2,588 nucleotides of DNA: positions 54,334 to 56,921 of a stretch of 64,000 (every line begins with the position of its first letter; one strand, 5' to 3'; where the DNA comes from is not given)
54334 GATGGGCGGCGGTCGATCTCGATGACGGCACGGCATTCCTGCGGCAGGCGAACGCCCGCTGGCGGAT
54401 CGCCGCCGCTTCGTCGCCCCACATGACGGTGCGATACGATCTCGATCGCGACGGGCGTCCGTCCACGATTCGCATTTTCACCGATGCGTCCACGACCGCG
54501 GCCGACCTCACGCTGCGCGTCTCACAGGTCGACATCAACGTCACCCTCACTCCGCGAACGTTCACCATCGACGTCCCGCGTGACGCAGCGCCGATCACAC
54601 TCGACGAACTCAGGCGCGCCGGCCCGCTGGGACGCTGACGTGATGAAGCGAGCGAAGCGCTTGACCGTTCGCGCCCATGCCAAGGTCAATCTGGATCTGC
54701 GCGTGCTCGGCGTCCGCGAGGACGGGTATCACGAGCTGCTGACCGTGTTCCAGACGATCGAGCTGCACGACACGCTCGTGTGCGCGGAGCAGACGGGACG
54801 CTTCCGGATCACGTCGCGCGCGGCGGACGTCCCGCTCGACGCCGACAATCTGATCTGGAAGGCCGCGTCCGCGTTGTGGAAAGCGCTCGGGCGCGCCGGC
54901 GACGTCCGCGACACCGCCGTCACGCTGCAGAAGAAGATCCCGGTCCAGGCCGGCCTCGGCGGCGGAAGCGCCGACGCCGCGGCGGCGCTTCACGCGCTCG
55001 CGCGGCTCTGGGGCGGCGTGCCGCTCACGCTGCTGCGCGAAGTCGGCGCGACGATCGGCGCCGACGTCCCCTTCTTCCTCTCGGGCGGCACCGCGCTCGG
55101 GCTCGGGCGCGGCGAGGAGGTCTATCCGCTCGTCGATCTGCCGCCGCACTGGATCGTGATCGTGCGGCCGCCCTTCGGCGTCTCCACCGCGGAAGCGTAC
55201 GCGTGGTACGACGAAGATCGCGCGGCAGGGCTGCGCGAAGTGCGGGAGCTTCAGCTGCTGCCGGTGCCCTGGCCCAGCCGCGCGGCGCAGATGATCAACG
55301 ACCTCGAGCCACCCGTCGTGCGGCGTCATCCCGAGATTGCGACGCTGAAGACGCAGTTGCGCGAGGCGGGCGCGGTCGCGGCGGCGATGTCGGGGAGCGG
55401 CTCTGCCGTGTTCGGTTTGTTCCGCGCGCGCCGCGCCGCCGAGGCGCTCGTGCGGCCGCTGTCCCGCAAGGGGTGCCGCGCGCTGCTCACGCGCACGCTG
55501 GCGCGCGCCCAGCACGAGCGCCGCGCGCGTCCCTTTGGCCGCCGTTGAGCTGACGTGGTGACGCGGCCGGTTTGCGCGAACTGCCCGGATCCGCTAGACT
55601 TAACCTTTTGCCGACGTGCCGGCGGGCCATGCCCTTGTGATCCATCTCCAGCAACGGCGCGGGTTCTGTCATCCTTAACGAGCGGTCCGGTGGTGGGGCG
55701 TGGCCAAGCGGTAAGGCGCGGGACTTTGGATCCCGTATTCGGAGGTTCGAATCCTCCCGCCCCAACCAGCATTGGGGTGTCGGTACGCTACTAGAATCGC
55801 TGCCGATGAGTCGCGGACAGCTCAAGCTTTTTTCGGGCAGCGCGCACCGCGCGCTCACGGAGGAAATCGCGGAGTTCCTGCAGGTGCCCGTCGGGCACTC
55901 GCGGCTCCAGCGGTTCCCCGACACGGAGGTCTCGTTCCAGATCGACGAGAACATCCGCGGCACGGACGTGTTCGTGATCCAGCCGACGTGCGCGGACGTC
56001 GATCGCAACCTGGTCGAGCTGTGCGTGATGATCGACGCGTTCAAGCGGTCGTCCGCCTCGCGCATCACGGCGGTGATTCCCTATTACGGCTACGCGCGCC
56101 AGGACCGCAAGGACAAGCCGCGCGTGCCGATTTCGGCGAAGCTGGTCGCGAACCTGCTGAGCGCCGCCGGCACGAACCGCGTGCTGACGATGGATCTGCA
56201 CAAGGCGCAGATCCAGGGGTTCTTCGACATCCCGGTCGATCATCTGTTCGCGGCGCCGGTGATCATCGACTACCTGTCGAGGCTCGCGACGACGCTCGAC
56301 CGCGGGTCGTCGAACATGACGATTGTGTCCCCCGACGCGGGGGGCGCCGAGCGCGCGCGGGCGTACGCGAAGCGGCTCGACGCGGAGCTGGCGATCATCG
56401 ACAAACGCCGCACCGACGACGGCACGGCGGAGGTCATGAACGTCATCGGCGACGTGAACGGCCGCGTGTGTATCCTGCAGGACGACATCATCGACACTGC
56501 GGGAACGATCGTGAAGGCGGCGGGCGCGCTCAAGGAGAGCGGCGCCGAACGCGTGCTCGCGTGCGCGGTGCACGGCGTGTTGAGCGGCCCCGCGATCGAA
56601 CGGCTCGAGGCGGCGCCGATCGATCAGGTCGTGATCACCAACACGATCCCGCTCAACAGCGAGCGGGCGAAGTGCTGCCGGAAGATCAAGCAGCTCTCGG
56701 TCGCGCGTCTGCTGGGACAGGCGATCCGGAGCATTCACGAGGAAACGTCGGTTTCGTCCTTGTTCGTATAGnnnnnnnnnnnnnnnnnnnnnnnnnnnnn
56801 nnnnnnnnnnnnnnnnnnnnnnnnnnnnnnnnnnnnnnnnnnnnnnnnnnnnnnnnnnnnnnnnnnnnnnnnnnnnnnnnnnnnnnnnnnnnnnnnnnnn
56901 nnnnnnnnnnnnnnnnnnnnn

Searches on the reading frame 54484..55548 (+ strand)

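Call 92: search_protein_families(library=pfam, proteins=[window:54484-55548:+], max_evalue=0.0001)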
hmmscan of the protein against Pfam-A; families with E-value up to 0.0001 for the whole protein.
window:54484-55548:+ (354 aa): 2 families
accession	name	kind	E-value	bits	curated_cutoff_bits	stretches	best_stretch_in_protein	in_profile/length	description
PF00288.32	GHMP_kinases_N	-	8.1e-14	52.1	22.3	1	122-202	1-87/87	GHMP kinases N terminal domain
PF08544.19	GHMP_kinases_C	-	1.4e-11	45.1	21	1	271-328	24-81/85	GHMP kinases C terminal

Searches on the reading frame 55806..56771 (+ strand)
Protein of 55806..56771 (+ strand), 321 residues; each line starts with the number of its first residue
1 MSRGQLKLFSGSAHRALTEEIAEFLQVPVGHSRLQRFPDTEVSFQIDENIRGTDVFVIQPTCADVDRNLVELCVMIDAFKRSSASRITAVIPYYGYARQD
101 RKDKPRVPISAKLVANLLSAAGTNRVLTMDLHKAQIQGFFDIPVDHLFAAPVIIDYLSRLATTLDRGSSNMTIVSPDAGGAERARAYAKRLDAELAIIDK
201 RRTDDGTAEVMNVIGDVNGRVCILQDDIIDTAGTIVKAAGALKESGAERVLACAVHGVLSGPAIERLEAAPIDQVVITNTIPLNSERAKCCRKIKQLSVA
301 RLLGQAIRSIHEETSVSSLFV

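Call 92: search_protein_families(library=pfam, proteins=[window:55806-56771:+], max_evalue=0.0001)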
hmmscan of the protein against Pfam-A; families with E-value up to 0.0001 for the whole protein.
window:55806-56771:+ (321 aa): 3 families
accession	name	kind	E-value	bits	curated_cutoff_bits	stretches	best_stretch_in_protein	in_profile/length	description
PF13793.12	Pribosyltran_N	-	6.1e-51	171.6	25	1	6-122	1-117/117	N-terminal domain of ribose phosphate pyrophosphokinase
PF14572.12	Pribosyl_synth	-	1.3e-34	120.2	27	1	211-320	75-183/184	Phosphoribosyl synthetase-associated domain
PF00156.33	Pribosyltran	-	2.3e-17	63.2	26.3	1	145-259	3-127/158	Phosphoribosyl transferase domain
